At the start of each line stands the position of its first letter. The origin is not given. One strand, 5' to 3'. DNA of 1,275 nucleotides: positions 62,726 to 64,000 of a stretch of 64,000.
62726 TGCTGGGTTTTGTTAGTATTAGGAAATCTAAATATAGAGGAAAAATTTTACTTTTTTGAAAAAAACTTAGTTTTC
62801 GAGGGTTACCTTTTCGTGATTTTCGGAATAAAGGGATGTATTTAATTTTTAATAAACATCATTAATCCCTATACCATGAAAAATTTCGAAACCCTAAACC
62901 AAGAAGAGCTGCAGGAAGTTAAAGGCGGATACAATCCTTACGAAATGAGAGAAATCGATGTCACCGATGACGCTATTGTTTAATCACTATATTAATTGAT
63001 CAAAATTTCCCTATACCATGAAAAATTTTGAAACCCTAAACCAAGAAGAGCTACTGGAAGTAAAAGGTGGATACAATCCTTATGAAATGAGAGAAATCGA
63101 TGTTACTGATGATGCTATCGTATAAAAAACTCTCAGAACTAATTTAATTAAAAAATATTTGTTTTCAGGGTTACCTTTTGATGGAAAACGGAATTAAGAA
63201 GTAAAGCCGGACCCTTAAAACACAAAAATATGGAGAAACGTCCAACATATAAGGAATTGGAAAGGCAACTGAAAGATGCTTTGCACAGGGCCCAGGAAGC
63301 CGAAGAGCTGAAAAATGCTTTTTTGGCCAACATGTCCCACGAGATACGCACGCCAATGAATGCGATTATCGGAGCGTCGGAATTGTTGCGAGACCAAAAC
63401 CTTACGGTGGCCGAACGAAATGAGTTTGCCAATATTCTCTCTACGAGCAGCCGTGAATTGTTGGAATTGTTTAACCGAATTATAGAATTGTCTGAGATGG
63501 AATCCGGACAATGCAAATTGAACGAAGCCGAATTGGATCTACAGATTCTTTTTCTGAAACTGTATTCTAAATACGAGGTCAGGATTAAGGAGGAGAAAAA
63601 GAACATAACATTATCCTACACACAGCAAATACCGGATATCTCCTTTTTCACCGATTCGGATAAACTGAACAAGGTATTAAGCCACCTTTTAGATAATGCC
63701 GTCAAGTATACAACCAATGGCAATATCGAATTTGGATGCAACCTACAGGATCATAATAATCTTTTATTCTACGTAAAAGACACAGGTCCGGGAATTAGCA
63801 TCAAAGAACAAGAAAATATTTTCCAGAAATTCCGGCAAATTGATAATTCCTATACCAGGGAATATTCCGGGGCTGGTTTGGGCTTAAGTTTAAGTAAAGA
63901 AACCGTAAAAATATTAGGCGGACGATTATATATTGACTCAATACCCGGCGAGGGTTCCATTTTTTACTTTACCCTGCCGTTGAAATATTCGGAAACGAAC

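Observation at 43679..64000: Overall architecture parallels Gram-positive Com/Blp pheromone-bacteriocin circuits but uses different sensory parts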

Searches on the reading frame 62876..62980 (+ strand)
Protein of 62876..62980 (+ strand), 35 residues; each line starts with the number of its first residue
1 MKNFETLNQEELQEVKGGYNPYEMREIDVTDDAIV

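Call 33: search_protein_families(library=ncbifam, proteins=[window:62876-62980:+], max_evalue=1)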
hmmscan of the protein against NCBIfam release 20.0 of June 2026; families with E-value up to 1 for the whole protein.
seq(35 aa): 6 families
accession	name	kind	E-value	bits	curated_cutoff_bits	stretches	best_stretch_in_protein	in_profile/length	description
TIGR01847.1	bacteriocin_sig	domain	0.0013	19.1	15.7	1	4-18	1-15/15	bacteriocin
NF047798.1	leader_Chryseo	domain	0.0038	17.4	23.5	1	1-18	1-18/18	bacteriocin-like protein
TIGR03949.1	bact_IIb_cerein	subfamily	0.0045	16.8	21.5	1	4-21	1-18/45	class IIb bacteriocin, lactobin A/cerein 7B family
NF033214.1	ComC_Streptocco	equivalog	0.012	15.3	50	1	3-28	9-30/41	competence-stimulating peptide ComC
TIGR04149.1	GG_sam_targ_CFB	domain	0.039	13.9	25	1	3-20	11-30/43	TIGR04149 family rSAM-modified RiPP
NF038153.1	lant_leader_L1a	domain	0.096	12.9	22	1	6-18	20-32/32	class I lanthipeptide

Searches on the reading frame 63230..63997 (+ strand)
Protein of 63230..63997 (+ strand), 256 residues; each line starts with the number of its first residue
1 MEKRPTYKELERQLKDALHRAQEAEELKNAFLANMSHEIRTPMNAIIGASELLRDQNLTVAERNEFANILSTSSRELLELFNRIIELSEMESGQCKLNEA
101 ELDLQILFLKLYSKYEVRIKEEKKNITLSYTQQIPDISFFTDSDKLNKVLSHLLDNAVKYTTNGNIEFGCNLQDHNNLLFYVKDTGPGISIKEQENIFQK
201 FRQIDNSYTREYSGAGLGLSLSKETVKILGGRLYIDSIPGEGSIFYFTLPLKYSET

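Call 15: search_protein_families(library=pfam, proteins=[window:63230-63997:+], max_evalue=0.01)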
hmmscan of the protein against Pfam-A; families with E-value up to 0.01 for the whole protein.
window:63230-63997:+ (256 aa): 2 families
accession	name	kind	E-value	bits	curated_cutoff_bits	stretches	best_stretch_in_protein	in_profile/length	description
PF02518.31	HATPase_c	-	3.5e-26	92.3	26.4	1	142-252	2-110/111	Histidine kinase-, DNA gyrase B-, and HSP90-like ATPase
PF00512.31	HisKA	-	2.1e-16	60.1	26.9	1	28-93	2-66/66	His Kinase A (phospho-acceptor) domain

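Call 33: search_protein_families(library=ncbifam, proteins=[window:63230-63997:+], max_evalue=1)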
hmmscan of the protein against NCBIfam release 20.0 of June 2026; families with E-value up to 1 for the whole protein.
window:63230-63997:+ (256 aa): 83 families (the best 25 are shown)
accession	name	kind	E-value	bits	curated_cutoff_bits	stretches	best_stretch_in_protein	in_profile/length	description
TIGR02956.1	TMAO_torS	equivalog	3.3e-58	197.6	676.5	1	16-255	452-686/967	TMAO reductase system sensor histidine kinase/response regulator TorS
NF041947.1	LuxQ_Vibrio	equivalog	1.1e-53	182.4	1200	1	9-254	453-699/843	quorum-sensing autoinducer 2 sensor kinase/phosphatase LuxQ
NF011874.0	PRK15347.1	equivalog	4.9e-50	170.5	852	1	12-252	382-615/921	two component system sensor kinase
NF008318.0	PRK11107.1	equivalog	6.8e-50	170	890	1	14-255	279-522/920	two-component sensor histidine kinase BarA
NF046044.1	PnpS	equivalog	7.4e-48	163.5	400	1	21-250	163-390/390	two-component system histidine kinase PnpS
NF008302.0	PRK11091.1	equivalog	1.4e-46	159.1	838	1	14-253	272-507/779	aerobic respiration two-component sensor histidine kinase ArcB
NF038297.2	hybrid_HK_HrmK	equivalog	3.2e-46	158.2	725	1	10-254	217-460/607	hybrid histidine kinase/response regulator HrmK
NF047874.1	MASE3_PAS_HK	subfamily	5.2e-46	157.7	560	1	8-254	378-628/655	MASE3 domain-containing sensor histidine kinase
NF033092.0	HK_WalK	equivalog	9e-46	156.6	725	1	22-251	366-594/594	cell wall metabolism sensor histidine kinase WalK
TIGR02966.1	phoR_proteo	equivalog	2.6e-41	141.7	334.2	1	19-248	105-332/333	phosphate regulon sensor histidine kinase PhoR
NF047465.1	hybrid_HK_LvrA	exception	1.4e-40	139.1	1200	1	10-252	184-423/819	hybrid histidine kinase/response regulator LvrA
NF008099.0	PRK10841.1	equivalog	1.4e-40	138.9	920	1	10-252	452-691/949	two-component system sensor histidine kinase RcsC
NF041832.1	near_NosP_CTERM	subfamily_domain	6.1e-38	130.8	400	1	23-252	2-226/370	NahK/ErcS family hybrid sensor histidine kinase/response regulator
NF008543.0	PRK11466.1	equivalog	1.7e-37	128.8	982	1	15-254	431-665/914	TMAO reductase system sensor histidine kinase/response regulator TorS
NF045901.1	HisKinLetSLeg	equivalog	1.4e-35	122.5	1650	1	19-249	284-516/906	two-component system sensor histidine kinase LetS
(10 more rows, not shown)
